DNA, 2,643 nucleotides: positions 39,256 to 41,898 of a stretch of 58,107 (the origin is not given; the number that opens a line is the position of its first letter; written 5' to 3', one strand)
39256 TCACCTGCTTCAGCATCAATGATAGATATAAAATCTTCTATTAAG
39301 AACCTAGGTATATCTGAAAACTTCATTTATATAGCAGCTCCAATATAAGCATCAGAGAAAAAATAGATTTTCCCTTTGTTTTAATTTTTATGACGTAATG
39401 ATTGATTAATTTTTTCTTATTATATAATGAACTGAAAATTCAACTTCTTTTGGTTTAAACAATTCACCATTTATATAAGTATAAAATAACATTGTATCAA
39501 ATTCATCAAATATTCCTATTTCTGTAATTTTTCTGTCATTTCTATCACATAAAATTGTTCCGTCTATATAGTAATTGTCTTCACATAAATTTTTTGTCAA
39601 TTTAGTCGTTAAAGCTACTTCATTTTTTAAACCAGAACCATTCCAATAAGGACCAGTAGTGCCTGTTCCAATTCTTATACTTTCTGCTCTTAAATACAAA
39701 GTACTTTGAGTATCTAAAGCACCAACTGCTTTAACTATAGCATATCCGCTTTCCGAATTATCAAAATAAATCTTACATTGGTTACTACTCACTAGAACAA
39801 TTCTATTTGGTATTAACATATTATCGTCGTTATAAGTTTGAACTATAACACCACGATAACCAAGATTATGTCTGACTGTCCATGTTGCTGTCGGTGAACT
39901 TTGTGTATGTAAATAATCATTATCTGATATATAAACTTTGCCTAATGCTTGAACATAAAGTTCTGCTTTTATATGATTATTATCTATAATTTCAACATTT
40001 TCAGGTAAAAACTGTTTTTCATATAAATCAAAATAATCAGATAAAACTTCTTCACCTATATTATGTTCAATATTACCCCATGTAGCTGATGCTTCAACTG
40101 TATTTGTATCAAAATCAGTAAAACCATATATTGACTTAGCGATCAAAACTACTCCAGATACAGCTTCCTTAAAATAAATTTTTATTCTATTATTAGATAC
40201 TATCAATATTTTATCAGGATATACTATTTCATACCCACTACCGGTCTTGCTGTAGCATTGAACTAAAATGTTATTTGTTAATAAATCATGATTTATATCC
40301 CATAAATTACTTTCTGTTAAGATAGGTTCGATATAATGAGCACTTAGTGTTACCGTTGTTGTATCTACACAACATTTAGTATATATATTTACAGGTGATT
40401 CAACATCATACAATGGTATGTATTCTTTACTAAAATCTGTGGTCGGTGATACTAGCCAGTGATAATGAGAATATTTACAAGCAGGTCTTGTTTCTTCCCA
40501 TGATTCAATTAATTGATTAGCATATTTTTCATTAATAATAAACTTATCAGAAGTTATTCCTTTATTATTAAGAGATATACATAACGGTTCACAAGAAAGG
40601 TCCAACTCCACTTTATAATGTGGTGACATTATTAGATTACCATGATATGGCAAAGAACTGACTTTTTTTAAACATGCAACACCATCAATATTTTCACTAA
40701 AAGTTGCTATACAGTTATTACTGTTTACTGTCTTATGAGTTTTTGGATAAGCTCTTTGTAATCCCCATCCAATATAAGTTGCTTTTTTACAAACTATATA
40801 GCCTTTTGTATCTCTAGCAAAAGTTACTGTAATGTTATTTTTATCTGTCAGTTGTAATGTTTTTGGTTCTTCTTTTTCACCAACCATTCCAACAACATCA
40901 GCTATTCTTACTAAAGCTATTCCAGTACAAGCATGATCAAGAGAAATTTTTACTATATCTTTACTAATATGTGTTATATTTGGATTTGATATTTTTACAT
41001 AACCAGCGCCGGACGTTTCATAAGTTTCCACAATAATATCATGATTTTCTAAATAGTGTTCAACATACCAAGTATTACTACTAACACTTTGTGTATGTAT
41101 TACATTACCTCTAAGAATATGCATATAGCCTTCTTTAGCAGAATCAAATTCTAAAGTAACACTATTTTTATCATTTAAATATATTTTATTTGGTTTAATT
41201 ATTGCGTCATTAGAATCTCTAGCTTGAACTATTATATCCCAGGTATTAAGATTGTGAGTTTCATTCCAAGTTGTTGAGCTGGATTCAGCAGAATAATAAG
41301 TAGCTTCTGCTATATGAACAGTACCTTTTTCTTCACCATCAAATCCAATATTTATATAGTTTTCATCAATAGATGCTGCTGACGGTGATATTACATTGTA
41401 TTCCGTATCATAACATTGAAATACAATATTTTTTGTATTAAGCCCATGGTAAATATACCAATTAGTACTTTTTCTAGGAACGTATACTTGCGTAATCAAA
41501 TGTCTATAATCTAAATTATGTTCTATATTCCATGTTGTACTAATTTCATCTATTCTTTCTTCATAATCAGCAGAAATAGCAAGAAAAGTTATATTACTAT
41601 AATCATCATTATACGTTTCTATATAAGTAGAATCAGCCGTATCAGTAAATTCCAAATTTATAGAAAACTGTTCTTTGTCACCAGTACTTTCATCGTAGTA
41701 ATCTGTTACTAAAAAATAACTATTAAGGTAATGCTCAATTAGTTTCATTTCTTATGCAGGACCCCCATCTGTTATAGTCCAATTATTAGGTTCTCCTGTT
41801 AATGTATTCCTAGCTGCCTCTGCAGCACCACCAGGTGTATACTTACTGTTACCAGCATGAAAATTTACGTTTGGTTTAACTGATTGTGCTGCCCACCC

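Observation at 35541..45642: Two giant fibre/baseplate genes share an apparently identical 1,724-bp 5' module but carry different receptor-binding ends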

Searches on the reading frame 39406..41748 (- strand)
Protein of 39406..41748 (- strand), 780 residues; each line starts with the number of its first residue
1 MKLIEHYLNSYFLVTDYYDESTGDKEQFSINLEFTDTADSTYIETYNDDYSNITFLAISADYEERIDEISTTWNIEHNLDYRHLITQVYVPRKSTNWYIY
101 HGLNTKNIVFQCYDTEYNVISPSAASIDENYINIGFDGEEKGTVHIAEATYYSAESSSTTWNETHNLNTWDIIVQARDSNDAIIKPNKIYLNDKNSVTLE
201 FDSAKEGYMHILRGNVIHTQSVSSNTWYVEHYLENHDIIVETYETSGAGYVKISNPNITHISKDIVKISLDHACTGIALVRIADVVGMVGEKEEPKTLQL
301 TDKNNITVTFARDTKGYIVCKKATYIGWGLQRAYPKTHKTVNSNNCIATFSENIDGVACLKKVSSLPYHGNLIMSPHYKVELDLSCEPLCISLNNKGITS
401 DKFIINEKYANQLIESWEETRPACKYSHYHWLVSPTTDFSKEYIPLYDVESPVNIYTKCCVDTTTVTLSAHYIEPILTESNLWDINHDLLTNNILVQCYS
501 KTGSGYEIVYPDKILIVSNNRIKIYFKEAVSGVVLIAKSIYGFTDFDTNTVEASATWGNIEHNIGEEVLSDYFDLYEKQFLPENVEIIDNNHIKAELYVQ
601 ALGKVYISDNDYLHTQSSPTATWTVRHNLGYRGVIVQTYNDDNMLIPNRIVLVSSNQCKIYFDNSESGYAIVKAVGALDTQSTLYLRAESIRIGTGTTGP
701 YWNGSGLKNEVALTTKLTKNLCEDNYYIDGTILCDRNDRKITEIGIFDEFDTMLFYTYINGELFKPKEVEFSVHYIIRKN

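Call 7: search_protein_families(library=pfam, proteins=[window:39406-41748:-], max_evalue=0.01)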
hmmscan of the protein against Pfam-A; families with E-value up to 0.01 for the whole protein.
window:39406-41748:- (780 aa): 1 family
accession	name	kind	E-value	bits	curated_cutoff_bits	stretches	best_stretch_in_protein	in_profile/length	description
PF24326.1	DUF7496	-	0.00033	21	27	1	335-409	35-104/115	Domain of unknown function (DUF7496)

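Call 8: search_protein_families(library=phrogs, proteins=[window:39406-41748:-], max_evalue=0.001)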
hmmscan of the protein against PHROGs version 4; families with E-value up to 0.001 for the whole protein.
window:39406-41748:- (780 aa): 7 families
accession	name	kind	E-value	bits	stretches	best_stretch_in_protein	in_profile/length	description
phrog_21918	-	unknown function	1.4e-39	136.7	3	609-673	62-127/200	-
phrog_16122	-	head and packaging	2.8e-16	60.6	2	155-206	463-514/526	virion structural protein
phrog_28944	-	unknown function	2.9e-11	44.7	0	614-668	10-68/73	-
phrog_24148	-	DNA, RNA and nucleotide metabolism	7.6e-10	39.6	0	611-672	198-263/275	HNH endonuclease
phrog_34633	-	unknown function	3.5e-05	24.6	0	602-672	182-251/252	-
phrog_30556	-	unknown function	4.7e-05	24.7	1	547-670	41-156/159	-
phrog_27448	-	unknown function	0.00057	20.7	0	155-205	134-184/195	-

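Call 34: find_encoding_contigs(protein=window:39409-41748:-, flank=10000, max_places=10)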
Protein window:39409-41748:- (780 aa): 1 contig read that carries it; 1 place shown.
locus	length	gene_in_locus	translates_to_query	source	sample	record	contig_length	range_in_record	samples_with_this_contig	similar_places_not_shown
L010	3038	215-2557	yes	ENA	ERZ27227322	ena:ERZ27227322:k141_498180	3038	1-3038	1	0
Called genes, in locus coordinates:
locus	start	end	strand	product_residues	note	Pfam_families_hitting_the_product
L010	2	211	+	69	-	?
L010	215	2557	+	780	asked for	-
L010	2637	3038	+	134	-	?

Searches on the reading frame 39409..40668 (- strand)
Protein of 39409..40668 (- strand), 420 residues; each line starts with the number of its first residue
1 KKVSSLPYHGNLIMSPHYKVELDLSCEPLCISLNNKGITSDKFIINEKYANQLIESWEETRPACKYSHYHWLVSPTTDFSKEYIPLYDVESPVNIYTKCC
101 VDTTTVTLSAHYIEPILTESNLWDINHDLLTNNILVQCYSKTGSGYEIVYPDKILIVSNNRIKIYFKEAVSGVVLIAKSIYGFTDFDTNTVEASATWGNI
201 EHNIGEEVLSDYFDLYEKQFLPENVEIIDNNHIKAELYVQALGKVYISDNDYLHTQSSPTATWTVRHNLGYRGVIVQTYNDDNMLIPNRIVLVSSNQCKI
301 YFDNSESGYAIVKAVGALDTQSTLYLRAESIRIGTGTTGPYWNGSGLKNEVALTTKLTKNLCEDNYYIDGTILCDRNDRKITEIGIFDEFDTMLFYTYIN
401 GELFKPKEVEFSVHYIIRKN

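Call 56: search_solved_structures(query=A4, max_evalue=10, show_alignments=3)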
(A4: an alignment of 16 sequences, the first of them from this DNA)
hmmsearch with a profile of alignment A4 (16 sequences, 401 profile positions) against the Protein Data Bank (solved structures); distinct sequences matched with E-value up to 10: 0.
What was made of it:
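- Tried and rejected: The PDB profile search gave no hit (call 56).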

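Call 60: predict_structure(alignment_id=A4)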
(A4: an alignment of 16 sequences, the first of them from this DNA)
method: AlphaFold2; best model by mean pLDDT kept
length: 420 residues; sequences in the alignment: 16
mean_pLDDT: 83.8   pTM: 0.63
mean pLDDT of the five models: 83.8, 83.3, 82.7, 82.1, 80.2
residues with pLDDT >= 90: 178; 70-90: 178; 50-70: 48; < 50: 16
segments of 3 or more residues with pLDDT < 50: 1-3, 5-10, 185-190
pLDDT, mean of each block of 10 residues (from residue 1): 43 67 83 54 85 86 79 94 85 88 66 86 91 91 83 92 95 89 51 78 86 87 89 88 87 95 88 87 91 86 96 79 86 80 75 94 93 83 91 91 88 92
secondary structure, 60 per line:
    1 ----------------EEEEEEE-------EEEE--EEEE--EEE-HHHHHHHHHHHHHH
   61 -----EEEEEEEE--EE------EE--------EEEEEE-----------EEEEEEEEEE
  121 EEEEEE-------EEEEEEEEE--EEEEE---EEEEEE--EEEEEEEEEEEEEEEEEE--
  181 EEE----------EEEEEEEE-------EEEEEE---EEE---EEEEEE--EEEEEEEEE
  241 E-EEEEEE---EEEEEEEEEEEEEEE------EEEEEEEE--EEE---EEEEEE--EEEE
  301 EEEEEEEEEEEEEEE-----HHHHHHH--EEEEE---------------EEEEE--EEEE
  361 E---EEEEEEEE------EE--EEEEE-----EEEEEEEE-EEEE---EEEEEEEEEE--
elements in order: E17-23 E31-34 E37-40 E43-45 H47-60 E66-73 E94-99 E111-126 E134-142 E145-149 E153-158 E161-178 E181-183 E194-201 E209-214 E218-220 E224-229 E232-241 E243-248 E252-266 E273-280 E283-285 E289-294 E297-315 H321-327 E330-334 E350-354 E357-361 E365-372 E383-387 E393-400 E402-405 E409-418
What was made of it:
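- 39406..41748 (-): Gene M (780 aa): the detached C-terminal half of the ancestral wedge protein. It holds Ig-like repeats, an alpha/beta 'SPHY..ELDLS' segment, three more Ig-like domains, and a terminal domain resembling tail-fibre N-terminal / tail-collar domains. It starts 3 nt after B's TAA stop. AF2 model pLDDT 84 (call 60).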

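Call 64: fold_search(model_id=the predicted structure, library=pdb)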
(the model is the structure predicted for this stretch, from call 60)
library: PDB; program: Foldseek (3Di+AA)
matches with E <= 10: 564; with E <= 0.001: 0
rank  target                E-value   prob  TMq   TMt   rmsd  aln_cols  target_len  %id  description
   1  9h4p_BD               1.5e-02  0.15  0.12  0.06  30.2       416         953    9  Tail of full Haloferax tailed virus 1 (released 2025-08-27)
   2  5zu4_B                1.7e-02  0.05  0.08  0.09  29.1       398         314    6  Crystal structure of Lamprey immune protein (released 2019-06-12)
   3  6ql9_I                5.8e-02  0.03  0.07  0.03  23.3       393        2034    7  Structure of Fatty acid synthase complex from Saccharomyces cerevisiae at 2.9 Angstrom (released 2020-03-18)
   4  5zu4_A                6.4e-02  0.02  0.06  0.08  29.2       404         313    7  Crystal structure of Lamprey immune protein (released 2019-06-12)
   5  6ql9_J                6.8e-02  0.03  0.07  0.03  23.2       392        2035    7  Structure of Fatty acid synthase complex from Saccharomyces cerevisiae at 2.9 Angstrom (released 2020-03-18)
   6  4a7y                  8.3e-02  0.06  0.13  0.09  19.0       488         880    6  Active site metal depleted aldos-2-ulose dehydratase (released 2012-03-21)
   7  6ql9_L                8.3e-02  0.04  0.07  0.03  24.2       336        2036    7  Structure of Fatty acid synthase complex from Saccharomyces cerevisiae at 2.9 Angstrom (released 2020-03-18)
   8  6ql5_G                8.3e-02  0.03  0.07  0.03  22.0       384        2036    7  Structure of fatty acid synthase complex with bound gamma subunit from Saccharomyces cerevisiae at 2.8 angstrom (released 2020-03-18)
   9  4aq2_H                8.8e-02  0.08  0.12  0.12  20.5       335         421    7  resting state of homogentisate 1,2-dioxygenase (released 2013-04-24)
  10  6ql9_H                9.7e-02  0.04  0.07  0.03  24.2       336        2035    7  Structure of Fatty acid synthase complex from Saccharomyces cerevisiae at 2.9 Angstrom (released 2020-03-18)
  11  5n5y_P                1.6e-01  0.04  0.11  0.09  20.1       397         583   10  Cryo-EM structure of RNA polymerase I in complex with Rrn3 and Core Factor (Orientation III) (released 2017-04-05)
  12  2uya                  1.6e-01  0.03  0.08  0.08  24.8       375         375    7  DEL162-163 mutant of Bacillus subtilis Oxalate Decarboxylase OxdC (released 2007-08-21)
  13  4aq2_E                1.6e-01  0.06  0.12  0.12  20.1       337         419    8  resting state of homogentisate 1,2-dioxygenase (released 2013-04-24)
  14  9p4w_A                1.7e-01  0.02  0.08  0.03  23.7       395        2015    8  Atomic model of wild type S. cerevisiae Fatty Acid Synthase (FAS) (released 2025-08-27)
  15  8psf_G                1.8e-01  0.02  0.08  0.03  23.6       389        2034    6  Asymmetric unit of the yeast fatty acid synthase in non-rotated state with ACP at the acetyl transferase domain (FASx  (released 2023-11-22)
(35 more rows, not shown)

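Call 67: fold_search(model_id=the predicted structure, library=viral)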
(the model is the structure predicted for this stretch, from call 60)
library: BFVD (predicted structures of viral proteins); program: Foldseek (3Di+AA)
matches with E <= 10: 868; with E <= 0.001: 9
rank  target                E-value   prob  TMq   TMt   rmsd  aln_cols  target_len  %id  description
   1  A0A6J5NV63            6.5e-09  1.00  0.42  0.22  10.9       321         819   16  Uncharacterized protein [uncultured Caudovirales phage]
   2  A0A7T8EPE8            3.6e-08  1.00  0.16  0.32  22.2       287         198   19  Uncharacterized protein [Erwinia phage pEa_SNUABM_5]
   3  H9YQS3                2.5e-06  1.00  0.24  0.32  18.4       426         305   11  (no name in the UniProt tables at hand)
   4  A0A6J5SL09            5.7e-05  1.00  0.18  0.13   9.6       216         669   19  Uncharacterized protein [uncultured Caudovirales phage]
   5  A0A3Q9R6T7            4.8e-04  1.00  0.23  0.26  15.2       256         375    9  (no name in the UniProt tables at hand)
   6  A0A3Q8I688            5.0e-04  0.75  0.18  0.17  22.8       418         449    9  (no name in the UniProt tables at hand)
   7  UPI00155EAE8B         6.5e-04  1.00  0.16  0.87   1.4        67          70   16  (no name look-up for this kind of identifier)
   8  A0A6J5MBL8            6.5e-04  0.93  0.16  0.06  38.9       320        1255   12  Uncharacterized protein [uncultured Caudovirales phage]
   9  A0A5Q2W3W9            7.6e-04  1.00  0.20  0.61   2.4       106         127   23  (no name in the UniProt tables at hand)
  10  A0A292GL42            1.2e-03  0.85  0.18  0.06  27.2       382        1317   11  (no name in the UniProt tables at hand)
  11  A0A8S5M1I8            1.4e-03  1.00  0.19  0.18   3.0       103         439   20  Tail-collar fiber protein [Siphoviridae sp. ctzu221]
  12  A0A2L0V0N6            1.6e-03  0.47  0.17  0.15  25.0       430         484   10  Uncharacterized protein [Agrobacterium phage Atu_ph07]
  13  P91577                1.6e-03  0.23  0.11  0.07  21.1       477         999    9  Spheroidin [Choristoneura fumiferana entomopoxvirus]
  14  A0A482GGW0            1.7e-03  1.00  0.19  0.06   3.4       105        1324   16  Tail fiber repeat protein [Escherichia phage vB_EcoM_Goslar]
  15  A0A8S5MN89            1.7e-03  1.00  0.20  0.39   2.7       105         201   18  Tail collar fiber protein [Myoviridae sp. ctPSW2]
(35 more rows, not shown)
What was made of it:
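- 39406..41748 (-): BFVD hits to tail-collar fibre / tail-fibre N-terminal domain proteins, about 105 aa at about 3 A rmsd (call 67).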
